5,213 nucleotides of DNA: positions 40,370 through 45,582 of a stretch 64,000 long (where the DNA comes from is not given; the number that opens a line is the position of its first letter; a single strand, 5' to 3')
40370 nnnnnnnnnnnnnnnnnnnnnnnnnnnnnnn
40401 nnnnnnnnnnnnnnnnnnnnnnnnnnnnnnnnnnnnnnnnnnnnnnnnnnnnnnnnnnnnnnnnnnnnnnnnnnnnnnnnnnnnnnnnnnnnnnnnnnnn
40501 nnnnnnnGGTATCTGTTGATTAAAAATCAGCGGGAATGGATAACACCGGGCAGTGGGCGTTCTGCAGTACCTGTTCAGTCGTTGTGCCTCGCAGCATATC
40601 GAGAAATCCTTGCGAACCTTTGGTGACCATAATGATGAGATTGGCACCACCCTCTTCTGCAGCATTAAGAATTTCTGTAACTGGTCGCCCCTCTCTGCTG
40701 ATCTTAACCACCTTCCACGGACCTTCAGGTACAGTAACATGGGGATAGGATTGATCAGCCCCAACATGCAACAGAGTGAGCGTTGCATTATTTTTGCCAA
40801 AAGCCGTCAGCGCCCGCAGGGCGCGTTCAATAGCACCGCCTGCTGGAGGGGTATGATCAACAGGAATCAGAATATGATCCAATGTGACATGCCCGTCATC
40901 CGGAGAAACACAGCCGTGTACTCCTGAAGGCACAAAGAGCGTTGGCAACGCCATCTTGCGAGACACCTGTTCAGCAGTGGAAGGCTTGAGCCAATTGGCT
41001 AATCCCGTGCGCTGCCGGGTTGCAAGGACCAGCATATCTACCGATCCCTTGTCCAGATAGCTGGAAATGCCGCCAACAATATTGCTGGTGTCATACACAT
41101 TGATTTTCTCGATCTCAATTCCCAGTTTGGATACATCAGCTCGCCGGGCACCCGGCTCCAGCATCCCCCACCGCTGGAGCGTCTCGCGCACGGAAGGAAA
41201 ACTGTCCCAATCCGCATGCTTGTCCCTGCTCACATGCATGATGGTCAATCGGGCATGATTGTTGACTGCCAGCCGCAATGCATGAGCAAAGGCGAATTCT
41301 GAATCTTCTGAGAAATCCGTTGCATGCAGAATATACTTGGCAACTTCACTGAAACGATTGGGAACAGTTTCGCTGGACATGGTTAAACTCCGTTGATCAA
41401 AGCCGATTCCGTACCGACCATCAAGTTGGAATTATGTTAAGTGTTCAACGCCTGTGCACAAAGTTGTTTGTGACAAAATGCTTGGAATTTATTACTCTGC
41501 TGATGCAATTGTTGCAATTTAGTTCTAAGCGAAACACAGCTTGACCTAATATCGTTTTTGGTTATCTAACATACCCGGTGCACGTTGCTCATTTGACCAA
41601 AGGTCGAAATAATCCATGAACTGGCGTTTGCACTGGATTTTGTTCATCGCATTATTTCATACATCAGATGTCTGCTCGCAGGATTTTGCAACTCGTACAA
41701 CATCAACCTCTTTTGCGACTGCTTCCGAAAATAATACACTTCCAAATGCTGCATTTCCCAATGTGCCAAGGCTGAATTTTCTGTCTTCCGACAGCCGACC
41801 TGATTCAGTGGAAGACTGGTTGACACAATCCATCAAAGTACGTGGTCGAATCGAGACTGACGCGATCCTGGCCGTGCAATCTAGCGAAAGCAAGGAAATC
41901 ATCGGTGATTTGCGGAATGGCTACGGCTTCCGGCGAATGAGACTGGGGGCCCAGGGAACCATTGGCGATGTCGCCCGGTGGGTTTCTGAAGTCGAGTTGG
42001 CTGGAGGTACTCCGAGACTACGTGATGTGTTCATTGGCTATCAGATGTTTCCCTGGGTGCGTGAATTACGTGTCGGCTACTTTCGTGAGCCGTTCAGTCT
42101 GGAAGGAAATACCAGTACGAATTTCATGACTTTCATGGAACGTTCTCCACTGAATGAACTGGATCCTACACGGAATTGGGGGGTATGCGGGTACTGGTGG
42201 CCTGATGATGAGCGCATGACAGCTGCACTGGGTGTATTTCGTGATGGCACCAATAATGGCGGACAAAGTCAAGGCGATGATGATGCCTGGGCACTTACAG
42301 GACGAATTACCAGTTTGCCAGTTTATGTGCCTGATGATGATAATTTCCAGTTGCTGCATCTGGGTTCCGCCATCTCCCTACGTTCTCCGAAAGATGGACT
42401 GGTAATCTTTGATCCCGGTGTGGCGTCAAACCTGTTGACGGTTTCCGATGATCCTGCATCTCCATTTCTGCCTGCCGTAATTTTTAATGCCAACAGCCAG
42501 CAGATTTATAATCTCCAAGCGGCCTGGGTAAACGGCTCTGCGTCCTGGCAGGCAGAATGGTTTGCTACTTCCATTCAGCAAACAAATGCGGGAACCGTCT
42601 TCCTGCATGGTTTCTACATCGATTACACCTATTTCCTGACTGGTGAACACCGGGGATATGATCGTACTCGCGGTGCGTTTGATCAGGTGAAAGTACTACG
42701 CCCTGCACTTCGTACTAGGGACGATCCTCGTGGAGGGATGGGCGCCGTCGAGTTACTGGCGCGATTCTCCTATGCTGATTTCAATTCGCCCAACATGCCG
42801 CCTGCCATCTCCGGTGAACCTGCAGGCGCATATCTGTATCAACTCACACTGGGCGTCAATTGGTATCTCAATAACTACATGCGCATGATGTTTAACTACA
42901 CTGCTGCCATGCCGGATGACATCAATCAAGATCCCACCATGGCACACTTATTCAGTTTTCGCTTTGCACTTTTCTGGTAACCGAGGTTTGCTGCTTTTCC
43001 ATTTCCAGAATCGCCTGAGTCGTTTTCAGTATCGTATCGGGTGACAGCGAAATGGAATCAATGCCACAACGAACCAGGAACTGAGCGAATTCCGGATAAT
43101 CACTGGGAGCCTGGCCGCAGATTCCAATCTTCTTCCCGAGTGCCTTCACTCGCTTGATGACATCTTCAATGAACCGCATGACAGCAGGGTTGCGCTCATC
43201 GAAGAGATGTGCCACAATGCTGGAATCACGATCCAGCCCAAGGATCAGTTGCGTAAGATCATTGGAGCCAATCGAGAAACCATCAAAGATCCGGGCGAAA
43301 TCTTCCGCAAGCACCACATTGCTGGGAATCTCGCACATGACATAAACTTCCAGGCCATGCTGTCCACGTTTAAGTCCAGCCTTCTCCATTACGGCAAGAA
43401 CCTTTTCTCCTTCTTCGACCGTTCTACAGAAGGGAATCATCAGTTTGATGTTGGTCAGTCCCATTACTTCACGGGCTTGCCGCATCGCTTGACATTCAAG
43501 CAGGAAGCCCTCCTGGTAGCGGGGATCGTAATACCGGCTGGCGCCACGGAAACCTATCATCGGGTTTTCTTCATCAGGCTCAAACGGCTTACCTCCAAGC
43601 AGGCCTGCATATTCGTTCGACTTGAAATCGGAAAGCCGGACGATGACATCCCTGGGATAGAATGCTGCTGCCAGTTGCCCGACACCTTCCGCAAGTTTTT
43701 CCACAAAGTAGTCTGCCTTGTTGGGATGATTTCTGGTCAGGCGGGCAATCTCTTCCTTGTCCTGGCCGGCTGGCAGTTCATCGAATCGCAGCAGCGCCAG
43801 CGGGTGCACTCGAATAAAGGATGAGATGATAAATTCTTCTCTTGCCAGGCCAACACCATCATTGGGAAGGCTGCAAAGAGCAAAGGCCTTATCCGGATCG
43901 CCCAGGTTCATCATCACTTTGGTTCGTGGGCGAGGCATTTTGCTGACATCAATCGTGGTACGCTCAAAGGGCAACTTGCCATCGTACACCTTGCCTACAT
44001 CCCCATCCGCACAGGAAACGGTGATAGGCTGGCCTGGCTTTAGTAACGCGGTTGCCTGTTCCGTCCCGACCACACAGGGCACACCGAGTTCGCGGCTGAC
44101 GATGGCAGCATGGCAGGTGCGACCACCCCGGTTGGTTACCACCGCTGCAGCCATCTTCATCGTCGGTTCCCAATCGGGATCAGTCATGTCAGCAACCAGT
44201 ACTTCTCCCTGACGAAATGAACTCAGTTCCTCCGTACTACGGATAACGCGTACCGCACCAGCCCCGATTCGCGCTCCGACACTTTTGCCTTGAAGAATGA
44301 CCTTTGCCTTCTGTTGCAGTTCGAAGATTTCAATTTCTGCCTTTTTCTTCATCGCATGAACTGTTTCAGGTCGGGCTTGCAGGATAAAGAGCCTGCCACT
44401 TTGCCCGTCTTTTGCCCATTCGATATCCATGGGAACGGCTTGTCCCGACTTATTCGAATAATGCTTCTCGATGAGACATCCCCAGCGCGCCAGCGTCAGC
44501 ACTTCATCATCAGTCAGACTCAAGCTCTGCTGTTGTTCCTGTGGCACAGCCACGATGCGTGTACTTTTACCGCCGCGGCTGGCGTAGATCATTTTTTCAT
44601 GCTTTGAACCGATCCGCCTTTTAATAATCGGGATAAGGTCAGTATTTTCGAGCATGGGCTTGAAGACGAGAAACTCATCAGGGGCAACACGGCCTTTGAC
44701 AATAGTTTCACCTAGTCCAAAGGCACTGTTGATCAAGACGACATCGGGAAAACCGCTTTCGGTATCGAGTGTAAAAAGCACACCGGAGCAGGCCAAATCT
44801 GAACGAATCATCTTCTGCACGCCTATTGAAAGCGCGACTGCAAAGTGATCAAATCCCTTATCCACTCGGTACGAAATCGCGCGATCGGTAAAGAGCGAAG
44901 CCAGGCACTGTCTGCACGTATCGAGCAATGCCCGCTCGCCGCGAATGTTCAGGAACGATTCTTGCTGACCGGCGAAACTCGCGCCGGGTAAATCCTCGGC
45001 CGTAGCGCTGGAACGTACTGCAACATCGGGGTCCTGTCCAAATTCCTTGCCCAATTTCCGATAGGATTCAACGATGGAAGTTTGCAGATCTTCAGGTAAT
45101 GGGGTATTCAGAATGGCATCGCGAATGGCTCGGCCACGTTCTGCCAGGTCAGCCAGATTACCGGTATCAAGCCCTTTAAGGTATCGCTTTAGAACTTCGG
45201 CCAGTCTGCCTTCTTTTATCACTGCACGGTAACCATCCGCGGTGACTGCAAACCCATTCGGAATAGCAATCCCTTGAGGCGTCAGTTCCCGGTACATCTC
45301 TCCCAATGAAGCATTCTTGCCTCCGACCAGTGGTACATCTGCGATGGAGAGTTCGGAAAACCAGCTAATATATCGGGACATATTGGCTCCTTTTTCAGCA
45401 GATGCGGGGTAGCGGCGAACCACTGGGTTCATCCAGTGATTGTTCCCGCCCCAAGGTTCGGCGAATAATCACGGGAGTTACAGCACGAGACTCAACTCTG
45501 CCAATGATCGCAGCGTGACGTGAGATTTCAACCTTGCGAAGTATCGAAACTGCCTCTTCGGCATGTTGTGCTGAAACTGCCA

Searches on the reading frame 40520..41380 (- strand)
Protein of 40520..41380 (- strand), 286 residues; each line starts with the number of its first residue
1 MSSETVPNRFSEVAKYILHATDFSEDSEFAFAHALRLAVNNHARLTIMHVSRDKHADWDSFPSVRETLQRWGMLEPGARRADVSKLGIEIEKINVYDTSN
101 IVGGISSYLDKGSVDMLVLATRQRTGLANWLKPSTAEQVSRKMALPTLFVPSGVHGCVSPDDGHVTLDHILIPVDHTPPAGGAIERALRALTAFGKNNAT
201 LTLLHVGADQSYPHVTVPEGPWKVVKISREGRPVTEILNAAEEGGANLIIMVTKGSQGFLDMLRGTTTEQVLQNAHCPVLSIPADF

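Call 39: search_protein_families(library=pfam, proteins=[window:40520-41380:-], max_evalue=0.00001)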
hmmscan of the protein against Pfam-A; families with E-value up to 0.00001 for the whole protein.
window:40520-41380:- (286 aa): 1 family
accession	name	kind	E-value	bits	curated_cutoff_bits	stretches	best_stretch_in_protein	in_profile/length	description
PF00582.32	Usp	-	3.4e-39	135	24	2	17-151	5-141/141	Universal stress protein family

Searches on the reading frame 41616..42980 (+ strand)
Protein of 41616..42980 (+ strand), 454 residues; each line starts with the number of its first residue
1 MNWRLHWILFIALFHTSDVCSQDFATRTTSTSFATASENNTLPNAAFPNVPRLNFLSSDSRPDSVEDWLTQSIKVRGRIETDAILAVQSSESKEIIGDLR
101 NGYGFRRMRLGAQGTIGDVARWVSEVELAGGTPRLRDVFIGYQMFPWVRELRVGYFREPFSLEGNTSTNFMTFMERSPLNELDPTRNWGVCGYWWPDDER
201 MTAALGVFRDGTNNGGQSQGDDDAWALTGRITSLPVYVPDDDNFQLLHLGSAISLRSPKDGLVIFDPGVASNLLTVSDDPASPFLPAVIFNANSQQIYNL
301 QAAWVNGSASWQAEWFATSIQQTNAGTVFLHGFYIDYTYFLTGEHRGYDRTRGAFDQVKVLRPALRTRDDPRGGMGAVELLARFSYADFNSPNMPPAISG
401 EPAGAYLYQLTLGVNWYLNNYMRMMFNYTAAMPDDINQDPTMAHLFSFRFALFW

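Call 39: search_protein_families(library=pfam, proteins=[window:41616-42980:+], max_evalue=0.00001)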
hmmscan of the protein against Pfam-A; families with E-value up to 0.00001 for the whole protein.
window:41616-42980:+ (454 aa): 1 family
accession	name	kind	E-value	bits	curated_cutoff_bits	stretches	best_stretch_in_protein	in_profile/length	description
PF07396.17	Porin_O_P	-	1.1e-35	124.1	20.9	1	100-440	24-353/370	Phosphate-selective porin O and P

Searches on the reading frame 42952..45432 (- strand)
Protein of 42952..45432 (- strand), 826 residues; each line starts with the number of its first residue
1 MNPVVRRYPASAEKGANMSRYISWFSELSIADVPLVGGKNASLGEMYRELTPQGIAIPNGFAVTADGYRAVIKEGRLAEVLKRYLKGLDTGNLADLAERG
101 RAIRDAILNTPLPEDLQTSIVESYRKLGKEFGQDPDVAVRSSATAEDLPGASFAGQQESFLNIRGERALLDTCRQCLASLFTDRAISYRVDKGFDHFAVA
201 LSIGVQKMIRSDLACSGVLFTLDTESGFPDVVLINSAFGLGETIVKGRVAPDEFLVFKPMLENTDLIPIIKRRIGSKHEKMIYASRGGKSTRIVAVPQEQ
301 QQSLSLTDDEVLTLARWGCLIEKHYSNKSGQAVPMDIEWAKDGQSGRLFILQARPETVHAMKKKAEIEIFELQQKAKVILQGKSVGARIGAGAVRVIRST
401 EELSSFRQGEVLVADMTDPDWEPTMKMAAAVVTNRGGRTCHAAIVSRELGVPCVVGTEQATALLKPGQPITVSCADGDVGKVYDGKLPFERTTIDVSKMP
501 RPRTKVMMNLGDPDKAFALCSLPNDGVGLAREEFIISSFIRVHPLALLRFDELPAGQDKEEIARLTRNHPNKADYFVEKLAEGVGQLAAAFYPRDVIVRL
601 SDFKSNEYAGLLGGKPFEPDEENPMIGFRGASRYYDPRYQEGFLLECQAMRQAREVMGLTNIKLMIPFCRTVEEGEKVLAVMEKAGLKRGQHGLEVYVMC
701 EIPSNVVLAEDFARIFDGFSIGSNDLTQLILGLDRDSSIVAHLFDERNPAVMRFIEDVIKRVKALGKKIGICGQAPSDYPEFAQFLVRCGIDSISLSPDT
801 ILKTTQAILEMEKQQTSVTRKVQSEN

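Call 74: search_protein_families(library=pfam, proteins=[window:42952-45432:-], max_evalue=0.00001)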
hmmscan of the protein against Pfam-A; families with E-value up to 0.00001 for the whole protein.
window:42952-45432:- (826 aa): 3 families
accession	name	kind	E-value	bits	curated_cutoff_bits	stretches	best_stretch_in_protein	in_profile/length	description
PF01326.24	PPDK_N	-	2.3e-116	389.1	27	1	34-367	2-320/328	Pyruvate phosphate dikinase, AMP/ATP-binding domain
PF02896.24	PEP-utilizers_C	-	5.2e-62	210.1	22.8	1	502-811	18-291/293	PEP-utilising enzyme, PEP-binding domain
PF00391.29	PEP-utilizers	-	1.3e-26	92.4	23.1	1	407-477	2-72/72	PEP-utilising enzyme, mobile domain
